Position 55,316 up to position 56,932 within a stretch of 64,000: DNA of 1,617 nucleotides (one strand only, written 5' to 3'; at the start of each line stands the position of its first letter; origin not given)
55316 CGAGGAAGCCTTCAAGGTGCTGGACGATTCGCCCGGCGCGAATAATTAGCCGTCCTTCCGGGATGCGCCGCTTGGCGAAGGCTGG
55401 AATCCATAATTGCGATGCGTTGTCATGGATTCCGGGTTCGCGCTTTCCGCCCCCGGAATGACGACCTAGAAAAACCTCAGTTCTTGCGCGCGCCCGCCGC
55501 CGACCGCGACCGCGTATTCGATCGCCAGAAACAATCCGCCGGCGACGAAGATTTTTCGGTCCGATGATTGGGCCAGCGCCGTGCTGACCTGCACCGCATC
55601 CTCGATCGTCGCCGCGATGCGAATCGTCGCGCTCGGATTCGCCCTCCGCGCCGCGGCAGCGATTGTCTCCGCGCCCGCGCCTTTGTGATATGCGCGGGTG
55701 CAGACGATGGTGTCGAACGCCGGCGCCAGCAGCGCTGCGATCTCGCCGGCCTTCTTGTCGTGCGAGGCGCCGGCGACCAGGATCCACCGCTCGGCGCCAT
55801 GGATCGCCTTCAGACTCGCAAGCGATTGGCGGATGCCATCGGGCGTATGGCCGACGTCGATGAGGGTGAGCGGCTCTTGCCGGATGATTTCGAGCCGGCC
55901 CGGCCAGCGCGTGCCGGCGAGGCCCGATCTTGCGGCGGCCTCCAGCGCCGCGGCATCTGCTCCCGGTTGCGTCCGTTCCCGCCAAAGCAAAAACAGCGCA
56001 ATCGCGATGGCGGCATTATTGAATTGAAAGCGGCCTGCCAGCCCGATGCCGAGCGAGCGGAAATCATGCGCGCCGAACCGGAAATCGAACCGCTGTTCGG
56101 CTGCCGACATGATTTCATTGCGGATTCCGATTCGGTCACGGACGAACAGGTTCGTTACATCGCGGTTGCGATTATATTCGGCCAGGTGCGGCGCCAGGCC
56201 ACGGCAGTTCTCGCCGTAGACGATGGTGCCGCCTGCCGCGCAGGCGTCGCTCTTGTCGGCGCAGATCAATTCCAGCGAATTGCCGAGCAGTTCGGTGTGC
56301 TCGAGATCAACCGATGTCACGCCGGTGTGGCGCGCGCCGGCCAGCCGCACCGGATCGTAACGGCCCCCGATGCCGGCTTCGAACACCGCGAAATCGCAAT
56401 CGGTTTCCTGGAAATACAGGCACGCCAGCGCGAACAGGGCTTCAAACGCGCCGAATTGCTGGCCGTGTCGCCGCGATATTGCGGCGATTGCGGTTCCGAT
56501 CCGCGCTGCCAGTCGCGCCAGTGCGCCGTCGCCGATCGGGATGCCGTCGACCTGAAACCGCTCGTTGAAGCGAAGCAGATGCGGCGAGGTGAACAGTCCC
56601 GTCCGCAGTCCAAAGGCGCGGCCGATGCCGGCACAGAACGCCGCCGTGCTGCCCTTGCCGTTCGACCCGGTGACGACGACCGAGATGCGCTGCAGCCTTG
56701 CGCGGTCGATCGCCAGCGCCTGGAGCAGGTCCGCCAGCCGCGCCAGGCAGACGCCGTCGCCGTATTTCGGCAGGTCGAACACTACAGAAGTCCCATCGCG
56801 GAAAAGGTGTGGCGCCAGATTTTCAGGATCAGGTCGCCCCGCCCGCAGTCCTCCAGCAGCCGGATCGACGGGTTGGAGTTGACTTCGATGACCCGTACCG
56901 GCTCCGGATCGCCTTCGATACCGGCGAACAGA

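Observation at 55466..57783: Translationally coupled ATP-grasp ligase + FolC-type Mur ligase: a split, cyanophycin-synthetase-like two-enzyme amide ligase with no obvious known product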

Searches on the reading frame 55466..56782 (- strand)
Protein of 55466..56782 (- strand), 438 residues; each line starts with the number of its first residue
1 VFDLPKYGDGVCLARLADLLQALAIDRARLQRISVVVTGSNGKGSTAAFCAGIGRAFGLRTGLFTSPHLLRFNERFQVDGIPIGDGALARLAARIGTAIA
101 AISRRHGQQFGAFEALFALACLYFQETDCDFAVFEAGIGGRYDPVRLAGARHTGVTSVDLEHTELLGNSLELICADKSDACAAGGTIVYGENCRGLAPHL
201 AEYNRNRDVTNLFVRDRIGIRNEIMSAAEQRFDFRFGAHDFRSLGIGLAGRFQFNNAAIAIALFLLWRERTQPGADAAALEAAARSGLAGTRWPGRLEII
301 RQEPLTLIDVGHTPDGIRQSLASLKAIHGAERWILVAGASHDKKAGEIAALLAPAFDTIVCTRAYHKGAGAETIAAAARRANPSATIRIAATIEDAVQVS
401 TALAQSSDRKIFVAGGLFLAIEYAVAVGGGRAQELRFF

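Call 6: search_protein_families(library=pfam, proteins=[window:55466-56782:-], max_evalue=0.01)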
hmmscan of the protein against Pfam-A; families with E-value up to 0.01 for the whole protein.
window:55466-56782:- (438 aa): 2 families
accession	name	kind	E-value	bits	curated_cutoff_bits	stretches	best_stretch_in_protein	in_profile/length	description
PF02875.26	Mur_ligase_C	-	3.4e-18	67.1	28.4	1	295-409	1-120/127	Mur ligase, glutamate ligase domain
PF08245.18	Mur_ligase_M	-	4.9e-05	23.8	24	0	122-263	50-199/200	Mur ligase middle domain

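Call 7: search_protein_families(library=ncbifam, proteins=[window:55466-56782:-], max_evalue=0.01)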
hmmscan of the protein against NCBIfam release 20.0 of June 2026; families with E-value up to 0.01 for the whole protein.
window:55466-56782:- (438 aa): 17 families
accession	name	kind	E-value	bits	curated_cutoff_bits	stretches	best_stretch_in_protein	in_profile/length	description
TIGR01499.1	folC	subfamily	1e-73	249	162.65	1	14-420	2-393/400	bifunctional protein FolC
NF047860.1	Tet-DihydfolSynFolCMyb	equivalog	4.8e-48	164.2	700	1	14-431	47-460/468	bifunctional tetrahydrofolate synthase/dihydrofolate synthase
NF008101.0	PRK10846.1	equivalog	3.9e-36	124.7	360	1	33-388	50-382/422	bifunctional tetrahydrofolate synthase/dihydrofolate synthase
NF001124.0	PRK00139.1-2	equivalog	6.9e-15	54.8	476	1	216-415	269-466/500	UDP-N-acetylmuramoyl-L-alanyl-D-glutamate--2,6-diaminopimelate ligase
TIGR01085.1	murE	subfamily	2.4e-12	46.5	257.3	1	215-343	250-370/472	UDP-N-acetylmuramyl-tripeptide synthetase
NF008896.0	PRK11929.1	equivalog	4.9e-09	34.6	1023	1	229-360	288-417/965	bifunctional UDP-N-acetylmuramoyl-L-alanyl-D-glutamate--2,6-diaminopimelate ligase MurE/UDP-N-acetylmuramoyl-tripeptide--D-alanyl-D-alanine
NF001126.0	PRK00139.1-4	equivalog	1.1e-08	34.1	373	1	223-342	267-379/486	UDP-N-acetylmuramoyl-L-alanyl-D-glutamate--2,6-diaminopimelate ligase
TIGR01082.1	murC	equivalog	1.6e-08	34.1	335.1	1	155-335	173-350/449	UDP-N-acetylmuramate--L-alanine ligase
TIGR02068.2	cya_phycin_syn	equivalog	1.3e-07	30.1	850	1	289-408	715-842/862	cyanophycin synthetase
NF010623.0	PRK14016.1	subfamily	4.3e-07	28.5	877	1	249-408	680-842/871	cyanophycin synthetase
NF001123.0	PRK00139.1-1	equivalog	1.9e-06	26.9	586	1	231-414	287-462/493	UDP-N-acetylmuramoyl-L-alanyl-D-glutamate--2,6-diaminopimelate ligase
NF010628.0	PRK14022.1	equivalog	4.3e-06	25.7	536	1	219-353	264-392/483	UDP-N-acetylmuramoyl-L-alanyl-D-glutamate--L-lysine ligase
TIGR01143.1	murF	subfamily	0.00033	19.7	288.6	0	127-339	124-333/418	UDP-N-acetylmuramoyl-tripeptide--D-alanyl-D-alanine ligase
TIGR01087.1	murD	equivalog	0.00047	19.4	211.95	0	31-61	103-133/441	UDP-N-acetylmuramoyl-L-alanine--D-glutamate ligase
NF053648.1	pMurE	equivalog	0.00053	18.8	600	0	296-337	320-361/464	pseudomurein biosynthesis peptide ligase pMurE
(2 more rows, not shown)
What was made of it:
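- On FolC/FPGS family (TIGR01499 subfamily): 249 bits against 162.65 (call 7).
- On Housekeeping bifunctional FolC (DHFS/FPGS equivalogs NF008101, NF047860): 124.7 bits against 360 and 164.2 against 700 (call 7).
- The third-best NCBIfam match of the ATP-grasp is N-acetylglutaminylglutamine synthetase (call 7). TIGR01499 scores above its cut-off (call 7).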

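Call 10: search_solved_structures(query=window:55469-56782:-, max_evalue=0.001)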
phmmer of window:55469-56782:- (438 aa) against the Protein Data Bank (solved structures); distinct sequences matched with E-value up to 0.001: 12.
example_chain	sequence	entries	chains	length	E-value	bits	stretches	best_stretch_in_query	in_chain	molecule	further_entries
1fgs_A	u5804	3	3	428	1.2e-42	149.6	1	15-425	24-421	FOLYLPOLYGLUTAMATE SYNTHETASE | FOLYLPOLYGLUTAMATE SYNTHASE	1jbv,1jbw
2gca_A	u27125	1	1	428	4.3e-42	147.8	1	15-425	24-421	Folylpolyglutamate synthase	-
2gc6_A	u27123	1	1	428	1.1e-41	146.4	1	15-425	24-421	Folylpolyglutamate synthase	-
2gcb_A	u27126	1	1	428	2e-41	145.7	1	15-425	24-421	Folylpolyglutamate synthase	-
2gc5_A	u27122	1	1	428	2.9e-41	145.1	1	15-425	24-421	Folylpolyglutamate synthase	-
1o5z_A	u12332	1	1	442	1.1e-32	116.9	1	15-419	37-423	folylpolyglutamate synthase/dihydrofolate synthase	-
2vor_A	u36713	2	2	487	2.4e-29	105.8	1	14-420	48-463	FOLYLPOLYGLUTAMATE SYNTHASE PROTEIN FOLC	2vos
3n2a_A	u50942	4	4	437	4.5e-27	98.4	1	35-375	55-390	Bifunctional folylpolyglutamate synthase/dihydrofolate synthase | Dihydrofolate:folylpolyglutamate synthetase | Dihydrofolate synthase / folylpolyglutamate synt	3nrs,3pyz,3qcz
1w78_A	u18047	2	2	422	7.1e-27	97.7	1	35-375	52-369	FOLC BIFUNCTIONAL PROTEIN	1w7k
6k8c_A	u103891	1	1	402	9.6e-20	74.2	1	33-183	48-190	Folylpolyglutamate synthase (FolC)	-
8r5o_Q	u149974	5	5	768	0.00081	21.7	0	33-66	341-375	PAP11 | PAP11, MurE-like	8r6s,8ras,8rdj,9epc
8qma_O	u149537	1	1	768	0.0009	21.6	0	33-66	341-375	PAP11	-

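Call 14: find_homologous_proteins(query=window:55469-56782:-)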
Query window:55469-56782:- (438 aa): 5035 proteins with E <= 0.001 among 8000 candidates; the best 120 are listed.
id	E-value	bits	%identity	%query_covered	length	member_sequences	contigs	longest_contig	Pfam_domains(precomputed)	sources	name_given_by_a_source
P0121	1.6e-283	958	100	100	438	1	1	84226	PF02875.27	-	-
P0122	7.2e-226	768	80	100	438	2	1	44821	PF02875.27,PF08245.19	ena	-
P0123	2.9e-222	756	78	100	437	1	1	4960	PF02875.27,PF08245.19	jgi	jgi:dihydrofolate synthase/folylpolyglutamate synthase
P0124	2.1e-221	753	78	100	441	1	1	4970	PF02875.27,PF08245.19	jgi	jgi:dihydrofolate synthase/folylpolyglutamate synthase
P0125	3.7e-221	753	78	100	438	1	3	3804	PF02875.27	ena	-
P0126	1.2e-220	751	77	100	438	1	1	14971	PF02875.27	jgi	jgi:dihydrofolate synthase/folylpolyglutamate synthase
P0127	1.3e-220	751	79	100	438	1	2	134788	PF02875.27,PF08245.19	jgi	jgi:dihydrofolate synthase/folylpolyglutamate synthase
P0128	2.3e-220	750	77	100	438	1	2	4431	PF02875.27,PF08245.19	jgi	jgi:dihydrofolate synthase/folylpolyglutamate synthase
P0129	4.3e-220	749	78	100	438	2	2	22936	PF02875.27,PF08245.19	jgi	jgi:dihydrofolate synthase/folylpolyglutamate synthase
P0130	5.3e-220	749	78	100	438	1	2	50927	PF02875.27,PF08245.19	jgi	jgi:dihydrofolate synthase/folylpolyglutamate synthase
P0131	5.8e-220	749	79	100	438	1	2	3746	PF02875.27,PF08245.19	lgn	-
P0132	2.7e-219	746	78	100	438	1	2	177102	PF02875.27,PF08245.19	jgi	jgi:dihydrofolate synthase/folylpolyglutamate synthase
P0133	5.8e-219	745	78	100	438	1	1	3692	PF02875.27,PF08245.19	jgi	jgi:dihydrofolate synthase/folylpolyglutamate synthase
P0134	9.1e-219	745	77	100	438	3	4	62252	PF02875.27,PF08245.19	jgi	jgi:dihydrofolate synthase/folylpolyglutamate synthase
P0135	3.0e-218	743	77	100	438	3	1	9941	PF02875.27,PF08245.19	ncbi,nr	ncbi:MAG TPA: cyanophycin synthetase [Bradyrhizobium sp.]|nr:cyanophycin synthetase [Bradyrhizobium 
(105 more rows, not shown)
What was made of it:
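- Checked: Nearly all of the listed close homologues are 436-441 aa, most exactly 438 (call 14).
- JGI annotates the homologues as DHFS/FPGS (call 14).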

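Call 45: search_solved_structures(query=window:55469-56782:-, max_evalue=1e-30, show_alignments=1)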
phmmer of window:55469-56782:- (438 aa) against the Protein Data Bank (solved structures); distinct sequences matched with E-value up to 1e-30: 6.
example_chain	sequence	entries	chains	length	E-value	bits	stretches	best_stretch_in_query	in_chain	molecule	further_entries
1fgs_A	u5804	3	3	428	1.2e-42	149.6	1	15-425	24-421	FOLYLPOLYGLUTAMATE SYNTHETASE | FOLYLPOLYGLUTAMATE SYNTHASE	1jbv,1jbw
2gca_A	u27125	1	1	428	4.3e-42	147.8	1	15-425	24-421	Folylpolyglutamate synthase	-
2gc6_A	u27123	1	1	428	1.1e-41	146.4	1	15-425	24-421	Folylpolyglutamate synthase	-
2gcb_A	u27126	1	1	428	2e-41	145.7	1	15-425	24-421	Folylpolyglutamate synthase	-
2gc5_A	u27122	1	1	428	2.9e-41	145.1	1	15-425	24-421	Folylpolyglutamate synthase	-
1o5z_A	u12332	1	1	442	1.1e-32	116.9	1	15-419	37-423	folylpolyglutamate synthase/dihydrofolate synthase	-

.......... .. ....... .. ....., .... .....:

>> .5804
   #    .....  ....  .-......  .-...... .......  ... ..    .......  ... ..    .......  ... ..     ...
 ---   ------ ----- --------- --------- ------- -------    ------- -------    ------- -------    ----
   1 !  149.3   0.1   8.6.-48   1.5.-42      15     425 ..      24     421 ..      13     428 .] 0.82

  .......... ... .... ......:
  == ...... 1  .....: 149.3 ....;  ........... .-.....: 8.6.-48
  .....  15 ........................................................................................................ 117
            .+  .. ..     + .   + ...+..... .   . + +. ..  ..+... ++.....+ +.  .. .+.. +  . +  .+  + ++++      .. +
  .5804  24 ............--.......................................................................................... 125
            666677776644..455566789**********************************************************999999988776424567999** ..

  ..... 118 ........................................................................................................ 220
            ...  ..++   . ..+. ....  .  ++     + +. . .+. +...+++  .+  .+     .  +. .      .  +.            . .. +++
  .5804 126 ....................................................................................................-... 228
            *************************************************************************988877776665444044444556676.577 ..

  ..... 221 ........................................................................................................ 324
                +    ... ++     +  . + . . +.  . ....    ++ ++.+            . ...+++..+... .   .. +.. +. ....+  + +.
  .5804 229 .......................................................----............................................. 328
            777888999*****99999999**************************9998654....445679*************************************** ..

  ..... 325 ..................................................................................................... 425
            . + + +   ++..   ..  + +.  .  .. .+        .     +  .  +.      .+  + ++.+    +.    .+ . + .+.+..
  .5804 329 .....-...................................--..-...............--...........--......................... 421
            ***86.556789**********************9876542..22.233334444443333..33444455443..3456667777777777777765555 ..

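Call 76: search_protein_families(library=padloc, proteins=[window:55469-56782:-], max_evalue=0.01)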
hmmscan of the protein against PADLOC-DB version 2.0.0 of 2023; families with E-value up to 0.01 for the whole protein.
window:55469-56782:- (438 aa): 0 families

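Call 90: predict_structure(alignment_id=A7)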
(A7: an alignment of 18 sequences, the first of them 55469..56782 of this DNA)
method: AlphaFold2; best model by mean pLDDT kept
length: 438 residues; sequences in the alignment: 18
mean_pLDDT: 89.3   pTM: 0.89
mean pLDDT of the five models: 89.3, 88.9, 88.9, 88.4, 87.8
residues with pLDDT >= 90: 273; 70-90: 140; 50-70: 23; < 50: 2
segments of 3 or more residues with pLDDT < 50: none
pLDDT, mean of each block of 10 residues (from residue 1): 77 85 96 91 82 96 75 72 85 95 91 89 96 81 85 90 80 91 95 93 94 94 86 96 91 93 96 88 96 74 91 80 86 94 86 96 93 97 98 96 97 91 91 76
secondary structure, 60 per line:
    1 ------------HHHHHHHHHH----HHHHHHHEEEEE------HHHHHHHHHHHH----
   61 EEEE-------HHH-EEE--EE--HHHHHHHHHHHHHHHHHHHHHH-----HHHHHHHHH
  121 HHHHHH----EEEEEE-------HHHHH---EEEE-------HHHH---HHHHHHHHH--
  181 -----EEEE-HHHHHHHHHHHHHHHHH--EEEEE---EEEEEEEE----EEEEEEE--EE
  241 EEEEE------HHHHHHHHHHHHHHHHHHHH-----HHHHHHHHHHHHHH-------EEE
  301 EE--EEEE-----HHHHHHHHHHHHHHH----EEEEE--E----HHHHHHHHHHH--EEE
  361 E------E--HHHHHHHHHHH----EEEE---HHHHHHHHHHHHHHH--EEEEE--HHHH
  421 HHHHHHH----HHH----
elements in order: H13-22 H27-33 E34-38 H45-56 E61-64 E76-78 H85-106 H112-126 E131-136 H144-148 E152-155 H163-166 H170-178 E186-189 H191-207 E210-214 E218-225 E230-236 E239-245 H252-271 H277-290 E298-302 E305-308 H314-328 E333-337 H345-355 E358-361 H371-381 E386-389 H393-407 E410-414 H417-427
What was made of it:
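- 55466..56782 (-): FolC/FPGS-family Mur-type ligase gene, 438 aa, GTG start. It belongs to paralogue clade 'P' and is the second gene of the pair. The AF2 model has pLDDT 89 (call 90).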

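Call 92: fold_search(model_id=the predicted structure, library=pdb)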
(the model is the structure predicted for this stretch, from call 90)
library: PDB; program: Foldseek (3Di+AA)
matches with E <= 10: 876; with E <= 0.001: 150
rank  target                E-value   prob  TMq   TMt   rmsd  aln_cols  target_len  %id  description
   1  2vos                  4.2e-27  1.00  0.74  0.72   4.8       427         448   26  Mycobacterium tuberculosis Folylpolyglutamate synthase complexed with ADP (released 2008-07-01)
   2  2vor                  4.5e-27  1.00  0.75  0.74   5.1       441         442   25  Crystal Structures of Mycobacterium tuberculosis Folylpolyglutamate Synthase Complexed with ADP and AMPPCP (released 2008-07-01)
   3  1jbv                  1.8e-26  1.00  0.73  0.78   4.6       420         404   28  FPGS-AMPPCP complex (released 2001-09-19)
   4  2gca                  3.6e-26  1.00  0.72  0.77   4.8       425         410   28  apo form of L. casei FPGS (released 2006-06-27)
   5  2gc5                  4.1e-26  1.00  0.71  0.76   5.3       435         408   28  G51S mutant of L. casei FPGS (released 2006-06-27)
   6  2gc6                  7.5e-26  1.00  0.70  0.74   6.6       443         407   28  S73A mutant of L. casei FPGS (released 2006-06-27)
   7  2gcb                  1.8e-25  1.00  0.68  0.73   6.4       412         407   28  G51S/S52T double mutant of L. casei FPGS (released 2006-06-27)
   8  1jbw                  8.5e-25  1.00  0.68  0.73   6.3       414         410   30  FPGS-AMPPCP-folate complex (released 2001-09-19)
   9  1o5z                  4.0e-24  1.00  0.71  0.73   4.9       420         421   24  Crystal structure of Folylpolyglutamate synthase (TM0166) from Thermotoga maritima at 2.10 A resolution (released 2003-11-11)
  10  1w78                  9.6e-24  1.00  0.72  0.76   4.7       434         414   23  E.coli FolC in complex with DHPP and ADP (released 2005-02-09)
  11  3pyz                  7.4e-23  1.00  0.70  0.75   5.0       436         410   23  Crystal structure of bifunctional folylpolyglutamate synthase/dihydrofolate synthase complexed with AMPPNP and Mn ion fr (released 2011-01-19)
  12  3nrs                  8.8e-23  1.00  0.69  0.74   4.7       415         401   24  Crystal structure of ligand-free bifunctional folylpolyglutamate synthase/dihydrofolate synthase from yersinia pestis c0 (released 2010-08-04)
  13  1w7k                  9.3e-23  1.00  0.72  0.76   5.0       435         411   23  E.coli FolC in complex with ADP, without folate substrate (released 2005-02-09)
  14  3qcz                  1.4e-22  1.00  0.70  0.75   5.1       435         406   23  Crystal structure of bifunctional folylpolyglutamate synthase/dihydrofolate synthase with Mn, AMPPNP and L-Glutamate bou (released 2011-02-02)
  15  1fgs                  2.6e-22  1.00  0.66  0.73   5.0       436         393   26  FOLYLPOLYGLUTAMATE SYNTHETASE FROM LACTOBACILLUS CASEI (released 1999-05-04)
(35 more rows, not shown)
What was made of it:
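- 55466..56782 (-): The best 16 Foldseek hits are all FPGS/FolC (call 92).
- On FolC/FPGS family (TIGR01499 subfamily): Foldseek ranks 1-16 are all FPGS/FolC, E 4e-27 to 3e-22, TM 0.66-0.78 (call 92).
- Closest known: Cyanophycin synthetase CphA1. Different: The Mur-type partner is FolC/FPGS-like rather than MurE-like (call 92).
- Closest known: FolC / folylpolyglutamate synthetase. Same: The fold is the same, TM 0.66-0.78 (call 92). It passes the TIGR01499 subfamily cut-off (calls 7, 45, 92).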
